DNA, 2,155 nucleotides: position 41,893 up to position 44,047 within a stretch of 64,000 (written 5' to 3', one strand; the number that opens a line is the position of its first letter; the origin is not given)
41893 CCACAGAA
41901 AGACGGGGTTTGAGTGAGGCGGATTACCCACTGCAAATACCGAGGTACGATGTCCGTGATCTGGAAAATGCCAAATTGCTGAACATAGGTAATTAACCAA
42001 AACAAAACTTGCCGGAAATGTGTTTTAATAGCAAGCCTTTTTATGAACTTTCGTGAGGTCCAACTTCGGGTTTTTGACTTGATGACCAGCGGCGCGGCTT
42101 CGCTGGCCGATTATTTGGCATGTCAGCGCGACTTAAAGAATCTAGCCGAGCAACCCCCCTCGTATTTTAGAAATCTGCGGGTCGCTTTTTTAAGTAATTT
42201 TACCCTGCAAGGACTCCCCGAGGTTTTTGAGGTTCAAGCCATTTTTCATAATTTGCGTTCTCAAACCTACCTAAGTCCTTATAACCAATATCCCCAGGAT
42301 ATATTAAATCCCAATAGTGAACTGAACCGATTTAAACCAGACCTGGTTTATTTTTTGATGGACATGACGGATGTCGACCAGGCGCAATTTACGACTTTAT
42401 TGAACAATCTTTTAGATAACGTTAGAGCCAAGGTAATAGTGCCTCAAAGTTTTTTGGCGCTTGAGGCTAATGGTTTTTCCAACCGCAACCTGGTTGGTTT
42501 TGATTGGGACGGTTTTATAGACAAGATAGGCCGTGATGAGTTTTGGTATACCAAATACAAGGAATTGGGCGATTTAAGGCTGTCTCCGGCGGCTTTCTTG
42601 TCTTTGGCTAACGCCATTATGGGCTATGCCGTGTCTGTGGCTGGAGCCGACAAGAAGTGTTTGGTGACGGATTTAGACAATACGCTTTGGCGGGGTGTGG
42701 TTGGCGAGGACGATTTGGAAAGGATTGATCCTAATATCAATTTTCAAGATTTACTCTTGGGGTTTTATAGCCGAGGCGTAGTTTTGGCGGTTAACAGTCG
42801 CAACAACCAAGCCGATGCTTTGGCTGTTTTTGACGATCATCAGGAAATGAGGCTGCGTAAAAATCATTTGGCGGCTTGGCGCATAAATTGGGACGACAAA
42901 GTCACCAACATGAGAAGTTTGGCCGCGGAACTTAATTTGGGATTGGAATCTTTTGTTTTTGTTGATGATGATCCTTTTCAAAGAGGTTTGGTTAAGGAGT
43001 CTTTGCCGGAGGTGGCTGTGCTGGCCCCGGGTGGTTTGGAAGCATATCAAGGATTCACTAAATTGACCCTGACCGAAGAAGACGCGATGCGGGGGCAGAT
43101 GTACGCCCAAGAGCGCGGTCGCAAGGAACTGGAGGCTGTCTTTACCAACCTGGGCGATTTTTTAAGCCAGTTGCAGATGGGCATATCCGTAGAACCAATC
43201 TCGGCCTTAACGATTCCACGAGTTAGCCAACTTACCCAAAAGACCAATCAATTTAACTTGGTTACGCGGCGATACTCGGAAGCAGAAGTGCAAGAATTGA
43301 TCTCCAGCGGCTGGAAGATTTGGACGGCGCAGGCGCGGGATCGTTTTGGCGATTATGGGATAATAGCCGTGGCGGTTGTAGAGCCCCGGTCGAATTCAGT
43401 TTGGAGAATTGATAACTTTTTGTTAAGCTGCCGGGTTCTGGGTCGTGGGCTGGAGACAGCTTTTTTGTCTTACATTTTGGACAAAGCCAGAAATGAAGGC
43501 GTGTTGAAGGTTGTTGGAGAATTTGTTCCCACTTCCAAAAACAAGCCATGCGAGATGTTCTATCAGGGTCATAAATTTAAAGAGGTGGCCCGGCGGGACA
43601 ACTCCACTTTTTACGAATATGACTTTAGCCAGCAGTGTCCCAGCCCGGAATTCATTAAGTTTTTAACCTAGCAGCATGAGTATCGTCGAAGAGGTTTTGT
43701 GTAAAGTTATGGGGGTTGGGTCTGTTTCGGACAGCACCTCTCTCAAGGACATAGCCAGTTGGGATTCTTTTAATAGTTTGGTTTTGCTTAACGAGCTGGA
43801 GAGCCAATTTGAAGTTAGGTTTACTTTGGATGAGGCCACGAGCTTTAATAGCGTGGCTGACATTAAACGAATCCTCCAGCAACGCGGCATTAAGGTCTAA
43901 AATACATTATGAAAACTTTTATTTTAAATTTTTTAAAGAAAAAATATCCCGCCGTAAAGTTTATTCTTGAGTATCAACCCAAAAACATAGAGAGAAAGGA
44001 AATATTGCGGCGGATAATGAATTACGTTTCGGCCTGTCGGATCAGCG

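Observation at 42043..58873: Carrier-protein-centred acyl-tailoring module (FkbH-like + 3 ACPs + acyl ligase + MaoC + FabG-like + FemAB/GNAT-like) inside a glycan locus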

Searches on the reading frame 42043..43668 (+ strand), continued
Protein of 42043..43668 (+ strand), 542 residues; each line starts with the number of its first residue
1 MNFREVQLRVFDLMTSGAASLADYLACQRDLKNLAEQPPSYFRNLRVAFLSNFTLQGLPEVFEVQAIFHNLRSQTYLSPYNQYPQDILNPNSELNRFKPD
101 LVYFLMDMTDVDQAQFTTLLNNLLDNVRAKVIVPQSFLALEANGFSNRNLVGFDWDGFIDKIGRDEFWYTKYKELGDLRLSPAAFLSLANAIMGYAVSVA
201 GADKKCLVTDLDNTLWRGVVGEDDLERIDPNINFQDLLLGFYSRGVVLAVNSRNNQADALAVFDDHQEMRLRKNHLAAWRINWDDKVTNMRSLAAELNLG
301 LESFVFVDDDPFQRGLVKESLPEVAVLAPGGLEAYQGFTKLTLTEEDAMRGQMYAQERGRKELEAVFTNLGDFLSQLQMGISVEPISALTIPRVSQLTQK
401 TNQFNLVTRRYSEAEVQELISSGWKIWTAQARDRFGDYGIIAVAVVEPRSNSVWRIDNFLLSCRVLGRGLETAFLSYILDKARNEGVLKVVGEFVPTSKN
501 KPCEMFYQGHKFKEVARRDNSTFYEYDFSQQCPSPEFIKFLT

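Call 75: fold_search(model_id=the predicted structure, library=pdb)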
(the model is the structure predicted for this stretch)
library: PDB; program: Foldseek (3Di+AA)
matches with E <= 10: 1679; with E <= 0.001: 340
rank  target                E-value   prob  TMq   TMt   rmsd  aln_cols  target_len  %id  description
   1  3slr                  1.4e-22  1.00  0.47  0.65   5.9       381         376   25  Crystal structure of N-terminal part of the protein BF1531 from Bacteroides fragilis containing phosphatase domain compl (released 2011-07-20)
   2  9mto_A                1.2e-07  1.00  0.23  0.78   3.1       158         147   14  Crystal structure of acetyltransferase CBU0801 from Coxiella burnetii (released 2025-01-22)
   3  3d2p_A                4.3e-07  1.00  0.22  0.28  21.5       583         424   12  Crystal structure of N-acetylglutamate synthase from Neisseria gonorrhoeae complexed with coenzyme A and L-arginine (released 2008-12-23)
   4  3ld2_B                6.8e-07  1.00  0.22  0.69   4.5       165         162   14  The Crystal Structure of smu.2055 from Streptococcus mutans UA159 (released 2011-01-12)
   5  3eo4_B                7.2e-07  1.00  0.24  0.77   3.1       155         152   14  The crystal structure of a domain from Methanocaldococcus jannaschii DSM 2661 (released 2008-10-14)
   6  3eo4_D                7.6e-07  1.00  0.24  0.72   3.6       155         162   14  The crystal structure of a domain from Methanocaldococcus jannaschii DSM 2661 (released 2008-10-14)
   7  8iyo_B                8.1e-07  1.00  0.23  0.69   3.8       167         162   16  Crystal structure of a protein acetyltransferase, HP0935, acetyl-CoA bound form (released 2024-04-10)
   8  3eo4_C                9.0e-07  1.00  0.24  0.75   3.6       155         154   14  The crystal structure of a domain from Methanocaldococcus jannaschii DSM 2661 (released 2008-10-14)
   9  9mto_B                9.6e-07  1.00  0.22  0.77   3.6       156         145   14  Crystal structure of acetyltransferase CBU0801 from Coxiella burnetii (released 2025-01-22)
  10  3ld2_A                1.0e-06  1.00  0.23  0.70   4.5       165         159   14  The Crystal Structure of smu.2055 from Streptococcus mutans UA159 (released 2011-01-12)
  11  3eo4_A                1.1e-06  1.00  0.24  0.72   3.7       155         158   14  The crystal structure of a domain from Methanocaldococcus jannaschii DSM 2661 (released 2008-10-14)
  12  8iyo_A                1.1e-06  1.00  0.22  0.65   4.2       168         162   15  Crystal structure of a protein acetyltransferase, HP0935, acetyl-CoA bound form (released 2024-04-10)
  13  2r7h_A                1.1e-06  1.00  0.21  0.64   4.0       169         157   18  CRYSTAL STRUCTURE OF A putative acetyltransferase of the GNAT family (DDE_3044) FROM DESULFOVIBRIO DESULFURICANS SUBSP (released 2007-09-25)
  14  1vhs_A                1.1e-06  1.00  0.22  0.65   4.7       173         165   16  Crystal structure of a putative phosphinothricin N-acetyltransferase (released 2003-12-30)
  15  4pv6_F                1.3e-06  1.00  0.21  0.69   4.1       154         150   19  Crystal Structure Analysis of Ard1 from Thermoplasma volcanium (released 2015-01-21)
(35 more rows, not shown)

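Call 80: search_protein_families(library=pfam, proteins=[L007:8271-9470:+, L007:10196-11158:+, L007:11925-13070:+, L007:11162-11815:+, L007:13230-13949:+, L006:14177-15349:+, L006:16055-17017:+, L006:17739-19940:+, L006:4318-5430:-, L006:3573-4331:-], max_evalue=0.001)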
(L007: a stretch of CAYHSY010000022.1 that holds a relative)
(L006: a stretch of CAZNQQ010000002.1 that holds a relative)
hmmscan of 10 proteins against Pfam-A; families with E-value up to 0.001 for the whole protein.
L007:8271-9470:+ (400 aa): 1 family
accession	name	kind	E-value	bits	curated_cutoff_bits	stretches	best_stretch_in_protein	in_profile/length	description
PF02350.25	Epimerase_2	-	2.3e-68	231.1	30.6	1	40-385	3-346/347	UDP-N-acetylglucosamine 2-epimerase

L007:10196-11158:+ (321 aa): 3 families
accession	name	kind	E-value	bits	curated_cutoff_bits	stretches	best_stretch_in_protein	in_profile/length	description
PF02826.25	2-Hacid_dh_C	-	3.3e-53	180.2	25.1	1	115-297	1-178/178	D-isomer specific 2-hydroxyacid dehydrogenase, NAD binding domain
PF00389.36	2-Hacid_dh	-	5.8e-15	55.6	24.6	1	18-308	9-113/134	D-isomer specific 2-hydroxyacid dehydrogenase, catalytic domain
PF03446.21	NAD_binding_2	-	0.00033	21.1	21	1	152-250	2-106/161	NAD binding domain of 6-phosphogluconate dehydrogenase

L007:11925-13070:+ (382 aa): 5 families
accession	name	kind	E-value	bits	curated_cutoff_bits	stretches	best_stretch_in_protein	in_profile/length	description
PF01408.29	GFO_IDH_MocA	-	2.5e-07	31.9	24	1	24-149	3-119/120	Oxidoreductase family, NAD-binding Rossmann fold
PF22725.1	GFO_IDH_MocA_C3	-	7.3e-07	29.7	27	1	159-291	2-123/124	GFO/IDH/MocA C-terminal domain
PF02254.24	TrkA_N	-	8.1e-05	23.4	23.8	1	26-115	3-89/116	TrkA-N domain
PF02737.24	3HCDH_N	-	0.00032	21.1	22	1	24-64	2-42/180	3-hydroxyacyl-CoA dehydrogenase, NAD binding domain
PF13478.12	XdhC_C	-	0.00078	20.4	29.7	0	26-60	3-39/125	XdhC Rossmann domain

L007:11162-11815:+ (218 aa): 4 families
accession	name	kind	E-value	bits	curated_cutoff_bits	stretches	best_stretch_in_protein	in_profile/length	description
PF00702.32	Hydrolase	-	1.5e-16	61.8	26.4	1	11-187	1-191/191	haloacid dehalogenase-like hydrolase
PF13419.12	HAD_2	-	1.2e-14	55.3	23.8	1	14-193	1-178/178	Haloacid dehalogenase-like hydrolase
PF12710.13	HAD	-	3.2e-06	28.1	27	1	14-180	1-185/189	haloacid dehalogenase-like hydrolase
PF13242.12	Hydrolase_like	-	7.8e-06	26.1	22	1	156-199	10-54/75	HAD-hyrolase-like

L007:13230-13949:+ (240 aa): 1 family
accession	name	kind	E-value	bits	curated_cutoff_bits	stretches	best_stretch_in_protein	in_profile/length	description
PF00300.27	His_Phos_1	-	5.8e-25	88.5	21.7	1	6-207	1-182/194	Histidine phosphatase superfamily (branch 1)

L006:14177-15349:+ (391 aa): 1 family
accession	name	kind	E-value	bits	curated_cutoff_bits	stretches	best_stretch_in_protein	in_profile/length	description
PF02350.25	Epimerase_2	-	9.8e-73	245.4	30.6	1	33-378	2-346/347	UDP-N-acetylglucosamine 2-epimerase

L006:16055-17017:+ (321 aa): 2 families
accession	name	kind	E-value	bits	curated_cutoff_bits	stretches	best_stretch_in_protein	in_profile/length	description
PF02826.25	2-Hacid_dh_C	-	5.6e-52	176.1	25.1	1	119-297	1-178/178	D-isomer specific 2-hydroxyacid dehydrogenase, NAD binding domain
PF00389.36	2-Hacid_dh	-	2e-13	50.6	24.6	1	20-266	7-103/134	D-isomer specific 2-hydroxyacid dehydrogenase, catalytic domain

L006:17739-19940:+ (734 aa): 14 families
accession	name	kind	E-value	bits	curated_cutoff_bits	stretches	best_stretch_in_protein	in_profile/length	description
PF04932.20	Wzy_C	-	1.3e-20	74.2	31.7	1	212-366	2-149/149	O-Antigen ligase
PF07719.23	TPR_2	-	1.3e-13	50.3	27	0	686-716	3-33/34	Tetratricopeptide repeat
PF13181.12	TPR_8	-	3.1e-13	49.2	25.7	1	589-618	4-33/34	Tetratricopeptide repeat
PF00515.34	TPR_1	-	6.9e-13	48.3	27.8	0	687-717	4-34/34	Tetratricopeptide repeat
PF13414.12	TPR_11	-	3.4e-12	46.3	26.8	1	568-600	10-42/42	TPR repeat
PF14559.12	TPR_19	-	3.8e-11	43.6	25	1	568-611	7-50/68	Tetratricopeptide repeat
PF13428.12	TPR_14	-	3.5e-10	40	23.5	0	590-617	5-32/44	Tetratricopeptide repeat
PF13431.12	TPR_17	-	6.3e-10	39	24.4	0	575-605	2-32/34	Tetratricopeptide repeat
PF13432.12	TPR_16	-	1.1e-09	39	32.7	1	568-616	13-61/65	Tetratricopeptide repeat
PF14561.12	TPR_20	-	2.1e-07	31.6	25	0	673-720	11-58/90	Tetratricopeptide repeat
PF13424.12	TPR_12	-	3.6e-07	30.7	30.1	1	558-616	9-75/77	Tetratricopeptide repeat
PF13176.12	TPR_7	-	7.3e-06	26.1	27.9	0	591-621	4-34/36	Tetratricopeptide repeat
PF23914.1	TPR_CcmH_CycH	-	6e-05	23.4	42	0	592-637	56-101/158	Cytochrome c-type biogenesis protein H TPR domain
PF12895.13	ANAPC3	-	0.00057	20.6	27.2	0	566-618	3-55/82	Anaphase-promoting complex, cyclosome, subunit 3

L006:4318-5430:- (371 aa): 6 families
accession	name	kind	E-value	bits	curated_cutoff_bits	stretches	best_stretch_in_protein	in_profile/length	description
PF01041.23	DegT_DnrJ_EryC1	-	2.9e-126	422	19.8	1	14-366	3-359/360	DegT/DnrJ/EryC1/StrS aminotransferase family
PF00155.27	Aminotran_1_2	-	3.5e-09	36.8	19.7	1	31-164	37-193/361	Aminotransferase class I and II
PF01053.26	Cys_Met_Meta_PP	-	1.7e-07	30.6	27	1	35-163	52-180/381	Cys/Met metabolism PLP-dependent enzyme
PF01212.27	Beta_elim_lyase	-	1.1e-06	28.6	27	1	34-259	31-223/288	Beta-eliminating lyase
PF00266.25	Aminotran_5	-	5.3e-05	22.8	21.5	1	39-182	47-200/371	Aminotransferase class-V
PF01276.26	OKR_DC_1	-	0.00037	19.8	27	1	12-113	44-144/417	Orn/Lys/Arg decarboxylase, major domain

L006:3573-4331:- (253 aa): 2 families
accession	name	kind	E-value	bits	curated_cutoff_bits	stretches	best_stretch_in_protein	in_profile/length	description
PF02348.25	CTP_transf_3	-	4.7e-33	115.3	22.6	1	9-208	2-203/217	Cytidylyltransferase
PF12804.13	NTP_transf_3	-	1.7e-06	28.7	27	1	17-148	14-138/160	MobA-like NTP transferase domain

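Call 82: list_cluster_members(proteins=[window:42043-43668:+, window:59454-60464:+, window:56885-58624:+, window:51279-52025:-])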
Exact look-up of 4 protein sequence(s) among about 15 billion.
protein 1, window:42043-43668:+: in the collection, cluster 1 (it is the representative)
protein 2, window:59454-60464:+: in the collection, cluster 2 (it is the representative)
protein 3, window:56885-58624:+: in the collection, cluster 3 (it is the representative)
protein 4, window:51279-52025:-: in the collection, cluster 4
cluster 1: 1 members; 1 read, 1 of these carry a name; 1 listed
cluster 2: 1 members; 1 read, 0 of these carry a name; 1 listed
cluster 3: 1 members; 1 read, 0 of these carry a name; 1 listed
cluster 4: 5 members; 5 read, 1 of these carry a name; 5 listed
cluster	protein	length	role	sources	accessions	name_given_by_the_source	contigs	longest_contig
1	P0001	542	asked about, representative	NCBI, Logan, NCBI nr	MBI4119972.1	MAG: HAD-IIIC family phosphatase [Parcubacteria group bacterium] | HAD-IIIC family phosphatase [Parcubacteria group bacterium]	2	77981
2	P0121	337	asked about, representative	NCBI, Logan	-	-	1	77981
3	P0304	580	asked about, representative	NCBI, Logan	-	-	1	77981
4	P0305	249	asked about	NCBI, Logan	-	-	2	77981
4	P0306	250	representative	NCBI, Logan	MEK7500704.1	MAG: acylneuraminate cytidylyltransferase family protein [Patescibacteria group bacterium]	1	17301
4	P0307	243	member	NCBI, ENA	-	-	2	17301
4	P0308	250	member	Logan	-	-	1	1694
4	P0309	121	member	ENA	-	-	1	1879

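Call 90: find_encoding_contigs(protein=P0002, flank=10000, max_places=3)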
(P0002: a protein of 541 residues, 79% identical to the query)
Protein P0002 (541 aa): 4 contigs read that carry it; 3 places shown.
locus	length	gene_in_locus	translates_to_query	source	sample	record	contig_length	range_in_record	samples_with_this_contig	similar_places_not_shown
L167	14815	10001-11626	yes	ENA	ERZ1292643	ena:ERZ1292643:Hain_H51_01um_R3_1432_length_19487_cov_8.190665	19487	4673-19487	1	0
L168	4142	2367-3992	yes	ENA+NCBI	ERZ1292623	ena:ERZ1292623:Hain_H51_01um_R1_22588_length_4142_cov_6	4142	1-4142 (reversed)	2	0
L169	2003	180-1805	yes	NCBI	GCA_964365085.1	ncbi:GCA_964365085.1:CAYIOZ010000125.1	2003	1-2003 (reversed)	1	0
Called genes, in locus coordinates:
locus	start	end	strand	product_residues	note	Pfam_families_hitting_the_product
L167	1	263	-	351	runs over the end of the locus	PF00534:Glycos_transf_1, PF13692:Glyco_trans_1_4, PF13524:Glyco_trans_1_2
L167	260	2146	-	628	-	-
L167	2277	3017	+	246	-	PF00535:Glycos_transf_2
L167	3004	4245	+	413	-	PF08421:Methyltransf_13, PF13489:Methyltransf_23, PF08241:Methyltransf_11 (weak), PF08242:Methyltransf_12, PF13649:Methyltransf_25 (faint), PF08484:Methyltransf_14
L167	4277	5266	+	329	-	PF01073:3Beta_HSD, PF01370:Epimerase, PF02719:Polysacc_synt_2, PF07993:NAD_binding_4, PF16363:GDP_Man_Dehyd, PF13460:NAD_binding_10 (weak), PF04321:RmlD_sub_bind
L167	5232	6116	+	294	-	PF01370:Epimerase, PF04321:RmlD_sub_bind, PF01073:3Beta_HSD (weak), PF16363:GDP_Man_Dehyd, PF02719:Polysacc_synt_2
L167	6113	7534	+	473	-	PF04464:Glyphos_transf (weak)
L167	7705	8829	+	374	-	-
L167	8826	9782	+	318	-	PF01522:Polysacc_deac_1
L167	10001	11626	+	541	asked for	-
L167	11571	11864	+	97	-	PF00550:PP-binding (weak)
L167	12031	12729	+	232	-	PF05711:TylF, PF13578:Methyltransf_24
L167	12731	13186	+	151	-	PF00583:Acetyltransf_1, PF13673:Acetyltransf_10, PF13508:Acetyltransf_7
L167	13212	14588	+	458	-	-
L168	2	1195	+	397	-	?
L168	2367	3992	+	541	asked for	-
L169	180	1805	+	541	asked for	-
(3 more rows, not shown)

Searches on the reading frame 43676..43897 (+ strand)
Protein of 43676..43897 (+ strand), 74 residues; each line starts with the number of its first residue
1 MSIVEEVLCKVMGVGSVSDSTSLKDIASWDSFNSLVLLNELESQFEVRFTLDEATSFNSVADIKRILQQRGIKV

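Call 4: search_protein_families(library=pfam, proteins=[window:43676-43897:+], max_evalue=0.01)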
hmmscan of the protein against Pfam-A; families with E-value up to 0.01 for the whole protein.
window:43676-43897:+ (74 aa): 1 family
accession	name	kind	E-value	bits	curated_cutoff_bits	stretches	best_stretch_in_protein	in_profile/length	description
PF00550.31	PP-binding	-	7.5e-06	26.5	20.8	1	4-65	3-65/67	Phosphopantetheine attachment site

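Call 6: search_protein_families(library=ncbifam, proteins=[window:43676-43897:+], max_evalue=0.01)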
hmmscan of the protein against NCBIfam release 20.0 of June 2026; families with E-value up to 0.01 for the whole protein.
window:43676-43897:+ (74 aa): 4 families
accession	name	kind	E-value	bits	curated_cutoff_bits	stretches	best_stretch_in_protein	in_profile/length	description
NF002150.0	PRK00982.1-4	subfamily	0.001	19.3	66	1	16-64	24-72/80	acyl carrier protein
NF002148.0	PRK00982.1-2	subfamily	0.0029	17.4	71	1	12-69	17-76/79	acyl carrier protein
TIGR00517.1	acyl_carrier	equivalog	0.0061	16.4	70.45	1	17-63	24-69/77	acyl carrier protein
NF006031.0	PRK08172.1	equivalog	0.0095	16.6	76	0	4-70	9-77/82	acyl carrier protein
